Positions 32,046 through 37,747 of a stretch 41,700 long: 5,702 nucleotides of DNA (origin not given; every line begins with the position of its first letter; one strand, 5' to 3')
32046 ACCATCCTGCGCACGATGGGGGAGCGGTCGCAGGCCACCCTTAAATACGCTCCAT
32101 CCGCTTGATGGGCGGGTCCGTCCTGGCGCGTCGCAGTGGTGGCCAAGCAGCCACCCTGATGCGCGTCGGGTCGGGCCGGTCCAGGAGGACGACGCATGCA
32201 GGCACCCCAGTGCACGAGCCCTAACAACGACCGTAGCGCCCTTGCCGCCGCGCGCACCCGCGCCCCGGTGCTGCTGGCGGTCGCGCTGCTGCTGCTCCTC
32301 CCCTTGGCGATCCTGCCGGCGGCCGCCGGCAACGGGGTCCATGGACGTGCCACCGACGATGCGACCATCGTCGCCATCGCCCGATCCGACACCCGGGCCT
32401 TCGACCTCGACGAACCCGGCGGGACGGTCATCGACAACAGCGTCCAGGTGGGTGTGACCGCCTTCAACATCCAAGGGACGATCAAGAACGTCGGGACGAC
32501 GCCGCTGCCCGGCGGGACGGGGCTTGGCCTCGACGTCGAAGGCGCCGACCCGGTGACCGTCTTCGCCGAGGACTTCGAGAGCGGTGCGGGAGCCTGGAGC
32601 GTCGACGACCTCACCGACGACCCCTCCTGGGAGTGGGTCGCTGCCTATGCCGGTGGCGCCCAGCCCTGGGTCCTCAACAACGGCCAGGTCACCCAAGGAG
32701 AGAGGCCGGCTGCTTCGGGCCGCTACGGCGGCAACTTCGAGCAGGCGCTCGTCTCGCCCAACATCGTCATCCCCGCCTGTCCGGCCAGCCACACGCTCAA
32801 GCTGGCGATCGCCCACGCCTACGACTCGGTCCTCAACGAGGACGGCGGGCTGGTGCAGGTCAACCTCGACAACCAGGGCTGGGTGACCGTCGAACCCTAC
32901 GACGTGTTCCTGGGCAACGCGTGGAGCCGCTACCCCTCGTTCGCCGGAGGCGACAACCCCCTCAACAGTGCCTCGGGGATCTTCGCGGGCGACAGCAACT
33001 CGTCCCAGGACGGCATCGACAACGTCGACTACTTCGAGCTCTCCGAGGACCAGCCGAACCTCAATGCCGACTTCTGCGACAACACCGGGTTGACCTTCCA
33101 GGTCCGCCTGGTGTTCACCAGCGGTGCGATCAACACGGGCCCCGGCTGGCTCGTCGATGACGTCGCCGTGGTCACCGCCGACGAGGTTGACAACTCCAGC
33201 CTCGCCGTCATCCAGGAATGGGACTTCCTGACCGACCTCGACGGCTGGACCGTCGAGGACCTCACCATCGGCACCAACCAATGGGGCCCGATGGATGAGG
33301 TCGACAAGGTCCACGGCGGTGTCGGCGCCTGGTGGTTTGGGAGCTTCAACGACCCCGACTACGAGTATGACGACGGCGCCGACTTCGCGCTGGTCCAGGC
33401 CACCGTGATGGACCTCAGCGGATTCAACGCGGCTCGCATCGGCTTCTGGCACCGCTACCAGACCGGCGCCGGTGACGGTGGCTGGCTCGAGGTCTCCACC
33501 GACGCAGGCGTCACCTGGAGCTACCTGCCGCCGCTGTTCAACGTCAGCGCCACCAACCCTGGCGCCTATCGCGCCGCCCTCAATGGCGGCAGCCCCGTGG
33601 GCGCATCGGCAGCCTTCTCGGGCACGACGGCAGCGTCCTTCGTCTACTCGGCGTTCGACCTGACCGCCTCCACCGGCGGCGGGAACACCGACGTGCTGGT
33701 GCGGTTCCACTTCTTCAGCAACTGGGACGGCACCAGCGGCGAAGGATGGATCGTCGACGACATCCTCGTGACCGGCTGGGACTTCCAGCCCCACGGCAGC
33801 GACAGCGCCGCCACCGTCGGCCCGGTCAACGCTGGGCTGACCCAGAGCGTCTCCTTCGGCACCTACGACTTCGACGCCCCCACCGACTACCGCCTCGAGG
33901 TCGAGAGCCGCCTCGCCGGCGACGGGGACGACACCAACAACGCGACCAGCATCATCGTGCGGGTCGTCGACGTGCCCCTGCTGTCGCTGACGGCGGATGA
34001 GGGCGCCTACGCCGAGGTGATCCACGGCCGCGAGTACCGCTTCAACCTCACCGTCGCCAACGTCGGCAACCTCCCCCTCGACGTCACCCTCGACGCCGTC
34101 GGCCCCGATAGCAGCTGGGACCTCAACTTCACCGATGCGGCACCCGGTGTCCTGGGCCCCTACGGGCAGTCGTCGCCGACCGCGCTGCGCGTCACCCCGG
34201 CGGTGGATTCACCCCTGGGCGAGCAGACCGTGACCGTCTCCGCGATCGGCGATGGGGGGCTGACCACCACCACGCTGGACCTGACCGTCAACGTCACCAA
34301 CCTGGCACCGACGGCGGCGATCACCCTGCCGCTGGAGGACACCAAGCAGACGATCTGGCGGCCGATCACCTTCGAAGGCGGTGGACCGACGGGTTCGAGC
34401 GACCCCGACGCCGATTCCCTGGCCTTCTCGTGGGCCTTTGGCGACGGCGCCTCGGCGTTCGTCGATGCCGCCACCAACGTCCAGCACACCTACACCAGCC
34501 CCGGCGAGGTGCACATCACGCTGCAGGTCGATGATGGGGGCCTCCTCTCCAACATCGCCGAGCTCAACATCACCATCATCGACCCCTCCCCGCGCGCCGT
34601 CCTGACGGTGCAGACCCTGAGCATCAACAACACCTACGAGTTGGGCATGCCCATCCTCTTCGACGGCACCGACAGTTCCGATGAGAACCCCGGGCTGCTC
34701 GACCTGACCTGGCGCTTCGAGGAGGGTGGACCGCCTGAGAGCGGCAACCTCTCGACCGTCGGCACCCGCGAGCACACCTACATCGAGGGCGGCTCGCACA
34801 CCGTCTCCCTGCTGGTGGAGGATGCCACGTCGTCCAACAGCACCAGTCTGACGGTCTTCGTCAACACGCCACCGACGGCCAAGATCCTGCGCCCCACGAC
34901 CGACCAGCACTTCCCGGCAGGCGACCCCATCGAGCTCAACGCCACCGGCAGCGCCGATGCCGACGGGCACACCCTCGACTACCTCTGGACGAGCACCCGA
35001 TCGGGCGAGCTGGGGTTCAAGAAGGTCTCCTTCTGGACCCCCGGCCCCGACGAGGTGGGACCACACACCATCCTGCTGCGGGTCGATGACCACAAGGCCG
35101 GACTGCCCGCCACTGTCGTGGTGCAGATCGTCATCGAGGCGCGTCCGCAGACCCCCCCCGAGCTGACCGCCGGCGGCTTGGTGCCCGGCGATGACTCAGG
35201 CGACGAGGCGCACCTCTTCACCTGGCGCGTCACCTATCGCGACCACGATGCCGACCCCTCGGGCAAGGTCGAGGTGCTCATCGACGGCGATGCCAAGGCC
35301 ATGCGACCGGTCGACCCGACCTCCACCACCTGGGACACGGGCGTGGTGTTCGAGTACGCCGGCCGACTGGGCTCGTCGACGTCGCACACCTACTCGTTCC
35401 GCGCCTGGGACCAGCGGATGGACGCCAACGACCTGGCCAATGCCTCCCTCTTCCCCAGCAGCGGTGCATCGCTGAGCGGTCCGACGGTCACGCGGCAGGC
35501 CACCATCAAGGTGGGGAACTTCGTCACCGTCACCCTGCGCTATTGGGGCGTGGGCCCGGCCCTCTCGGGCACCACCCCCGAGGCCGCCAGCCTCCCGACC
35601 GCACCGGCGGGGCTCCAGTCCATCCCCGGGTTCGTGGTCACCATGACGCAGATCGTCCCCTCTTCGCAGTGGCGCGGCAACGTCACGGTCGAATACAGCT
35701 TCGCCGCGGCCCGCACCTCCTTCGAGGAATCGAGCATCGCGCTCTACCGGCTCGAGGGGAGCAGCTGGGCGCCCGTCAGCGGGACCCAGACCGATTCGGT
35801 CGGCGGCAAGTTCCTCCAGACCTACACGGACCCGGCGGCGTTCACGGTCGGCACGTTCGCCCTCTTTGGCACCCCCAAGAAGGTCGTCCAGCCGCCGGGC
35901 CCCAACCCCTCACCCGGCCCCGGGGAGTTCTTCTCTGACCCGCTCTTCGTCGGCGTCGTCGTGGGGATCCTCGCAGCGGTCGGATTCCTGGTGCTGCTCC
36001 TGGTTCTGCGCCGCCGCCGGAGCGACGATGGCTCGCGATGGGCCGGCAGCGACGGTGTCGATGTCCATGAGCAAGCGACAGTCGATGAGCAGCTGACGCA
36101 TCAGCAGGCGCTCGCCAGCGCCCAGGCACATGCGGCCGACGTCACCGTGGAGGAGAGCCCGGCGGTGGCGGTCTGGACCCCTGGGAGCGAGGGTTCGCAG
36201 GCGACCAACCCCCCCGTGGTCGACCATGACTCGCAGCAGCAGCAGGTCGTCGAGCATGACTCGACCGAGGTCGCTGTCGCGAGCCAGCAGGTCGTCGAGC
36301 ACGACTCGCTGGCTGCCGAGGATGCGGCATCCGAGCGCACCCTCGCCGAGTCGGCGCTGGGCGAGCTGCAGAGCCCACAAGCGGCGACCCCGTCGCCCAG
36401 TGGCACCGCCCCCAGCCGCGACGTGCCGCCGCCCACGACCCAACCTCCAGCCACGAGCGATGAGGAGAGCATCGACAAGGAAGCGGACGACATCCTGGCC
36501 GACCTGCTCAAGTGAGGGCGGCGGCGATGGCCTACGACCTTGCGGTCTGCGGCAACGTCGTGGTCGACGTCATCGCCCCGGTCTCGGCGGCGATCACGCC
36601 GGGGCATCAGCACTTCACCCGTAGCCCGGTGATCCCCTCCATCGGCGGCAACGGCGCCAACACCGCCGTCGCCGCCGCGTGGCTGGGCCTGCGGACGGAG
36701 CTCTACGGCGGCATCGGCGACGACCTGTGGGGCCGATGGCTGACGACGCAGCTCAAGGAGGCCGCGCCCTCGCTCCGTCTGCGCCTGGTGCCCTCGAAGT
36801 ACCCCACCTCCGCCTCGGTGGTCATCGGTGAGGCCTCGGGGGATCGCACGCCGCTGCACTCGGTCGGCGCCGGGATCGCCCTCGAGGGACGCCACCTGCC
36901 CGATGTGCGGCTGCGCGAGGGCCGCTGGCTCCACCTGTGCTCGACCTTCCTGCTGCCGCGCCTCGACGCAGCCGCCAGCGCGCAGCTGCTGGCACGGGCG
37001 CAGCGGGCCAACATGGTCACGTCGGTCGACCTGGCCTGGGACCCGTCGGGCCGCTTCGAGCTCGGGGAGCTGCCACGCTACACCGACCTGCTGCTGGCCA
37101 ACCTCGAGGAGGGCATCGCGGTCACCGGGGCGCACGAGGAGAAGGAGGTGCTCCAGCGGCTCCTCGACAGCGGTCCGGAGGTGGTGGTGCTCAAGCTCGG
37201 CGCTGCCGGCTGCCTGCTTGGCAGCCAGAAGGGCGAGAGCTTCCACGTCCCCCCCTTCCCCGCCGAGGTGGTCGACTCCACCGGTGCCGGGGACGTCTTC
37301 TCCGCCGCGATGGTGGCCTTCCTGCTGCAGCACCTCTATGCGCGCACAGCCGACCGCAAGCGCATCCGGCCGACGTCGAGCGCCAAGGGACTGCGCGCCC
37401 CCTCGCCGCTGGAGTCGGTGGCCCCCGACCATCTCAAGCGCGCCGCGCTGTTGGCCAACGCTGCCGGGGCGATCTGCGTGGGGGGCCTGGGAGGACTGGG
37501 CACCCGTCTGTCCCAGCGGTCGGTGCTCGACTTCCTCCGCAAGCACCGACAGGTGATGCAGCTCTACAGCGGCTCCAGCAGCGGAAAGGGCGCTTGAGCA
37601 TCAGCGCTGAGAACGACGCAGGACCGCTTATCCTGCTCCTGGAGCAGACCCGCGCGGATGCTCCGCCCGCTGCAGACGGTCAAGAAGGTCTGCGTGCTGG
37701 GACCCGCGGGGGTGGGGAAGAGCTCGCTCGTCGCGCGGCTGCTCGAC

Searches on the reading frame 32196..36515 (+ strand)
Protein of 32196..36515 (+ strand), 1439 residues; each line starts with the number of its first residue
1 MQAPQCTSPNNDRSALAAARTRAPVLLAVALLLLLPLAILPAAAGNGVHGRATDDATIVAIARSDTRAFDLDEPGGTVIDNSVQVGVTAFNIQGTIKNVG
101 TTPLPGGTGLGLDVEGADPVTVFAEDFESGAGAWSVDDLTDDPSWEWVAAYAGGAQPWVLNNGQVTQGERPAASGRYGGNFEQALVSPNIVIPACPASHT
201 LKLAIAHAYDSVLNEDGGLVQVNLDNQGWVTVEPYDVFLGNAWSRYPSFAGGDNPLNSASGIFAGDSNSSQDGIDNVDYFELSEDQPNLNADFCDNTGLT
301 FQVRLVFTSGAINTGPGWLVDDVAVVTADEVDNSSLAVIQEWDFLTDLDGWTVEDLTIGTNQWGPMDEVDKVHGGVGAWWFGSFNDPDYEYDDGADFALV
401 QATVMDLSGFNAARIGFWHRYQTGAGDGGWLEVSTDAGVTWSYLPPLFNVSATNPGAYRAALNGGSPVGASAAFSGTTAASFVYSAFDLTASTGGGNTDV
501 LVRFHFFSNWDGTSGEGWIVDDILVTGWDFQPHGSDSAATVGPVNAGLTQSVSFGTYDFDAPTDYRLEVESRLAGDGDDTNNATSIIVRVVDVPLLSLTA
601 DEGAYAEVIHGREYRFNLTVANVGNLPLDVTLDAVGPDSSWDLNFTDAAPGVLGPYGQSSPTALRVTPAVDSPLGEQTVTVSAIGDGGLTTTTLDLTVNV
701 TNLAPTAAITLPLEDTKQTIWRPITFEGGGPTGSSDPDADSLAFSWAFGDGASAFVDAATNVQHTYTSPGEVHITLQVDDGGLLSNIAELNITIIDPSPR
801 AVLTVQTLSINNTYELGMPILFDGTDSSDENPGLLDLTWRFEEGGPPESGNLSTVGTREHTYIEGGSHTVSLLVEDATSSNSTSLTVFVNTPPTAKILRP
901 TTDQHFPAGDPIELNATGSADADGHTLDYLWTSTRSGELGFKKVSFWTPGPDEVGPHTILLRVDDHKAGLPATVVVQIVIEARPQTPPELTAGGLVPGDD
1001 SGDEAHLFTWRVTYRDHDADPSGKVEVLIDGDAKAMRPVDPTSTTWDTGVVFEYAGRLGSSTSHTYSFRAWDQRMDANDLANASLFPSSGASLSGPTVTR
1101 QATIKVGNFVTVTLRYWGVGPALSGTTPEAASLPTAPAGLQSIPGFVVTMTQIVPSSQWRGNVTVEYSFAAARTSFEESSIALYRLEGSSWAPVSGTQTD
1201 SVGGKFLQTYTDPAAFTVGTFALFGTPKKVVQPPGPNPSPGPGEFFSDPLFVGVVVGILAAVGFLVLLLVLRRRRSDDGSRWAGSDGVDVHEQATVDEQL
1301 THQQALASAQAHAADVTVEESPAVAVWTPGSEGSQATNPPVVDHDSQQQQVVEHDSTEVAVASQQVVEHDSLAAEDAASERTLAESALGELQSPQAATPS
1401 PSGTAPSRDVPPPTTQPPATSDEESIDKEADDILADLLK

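Call 12: search_protein_families(library=pfam, proteins=[window:32196-36515:+], max_evalue=0.001)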
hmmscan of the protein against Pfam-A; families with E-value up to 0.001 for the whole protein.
window:32196-36515:+ (1439 aa): 4 families
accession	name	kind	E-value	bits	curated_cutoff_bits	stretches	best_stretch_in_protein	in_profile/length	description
PF18911.6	PKD_4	-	2.3e-23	82.5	27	2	723-784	19-74/85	PKD domain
PF00801.26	PKD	-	2.6e-17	63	23.5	2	734-781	24-68/80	PKD domain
PF22352.2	K319L-like_PKD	-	1.6e-05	25.2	27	0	909-937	11-39/84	K319L-like, PKD domain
PF21027.3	Sde0182_C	-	0.00015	22.8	27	0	912-933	2-23/83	Cellulose-binding protein Sde0182, C-terminal domain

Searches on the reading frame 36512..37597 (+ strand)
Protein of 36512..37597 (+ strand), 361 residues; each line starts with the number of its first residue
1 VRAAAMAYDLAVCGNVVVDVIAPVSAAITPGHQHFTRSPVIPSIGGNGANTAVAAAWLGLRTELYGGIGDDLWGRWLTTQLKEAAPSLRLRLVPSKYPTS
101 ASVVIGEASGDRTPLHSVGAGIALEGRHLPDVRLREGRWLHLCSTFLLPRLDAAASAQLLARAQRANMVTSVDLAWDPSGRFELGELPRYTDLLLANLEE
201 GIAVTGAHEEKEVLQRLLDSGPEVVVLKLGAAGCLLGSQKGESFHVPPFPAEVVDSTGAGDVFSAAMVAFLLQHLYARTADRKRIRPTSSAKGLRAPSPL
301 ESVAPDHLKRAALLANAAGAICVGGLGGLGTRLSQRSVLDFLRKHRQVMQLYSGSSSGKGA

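Call 12: search_protein_families(library=pfam, proteins=[window:36512-37597:+], max_evalue=0.001)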
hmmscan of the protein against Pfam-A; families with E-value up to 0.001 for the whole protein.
window:36512-37597:+ (361 aa): 1 family
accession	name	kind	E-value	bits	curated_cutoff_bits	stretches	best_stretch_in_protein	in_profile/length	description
PF00294.29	PfkB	-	1.3e-36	126.9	25.8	1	10-324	4-291/302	pfkB family carbohydrate kinase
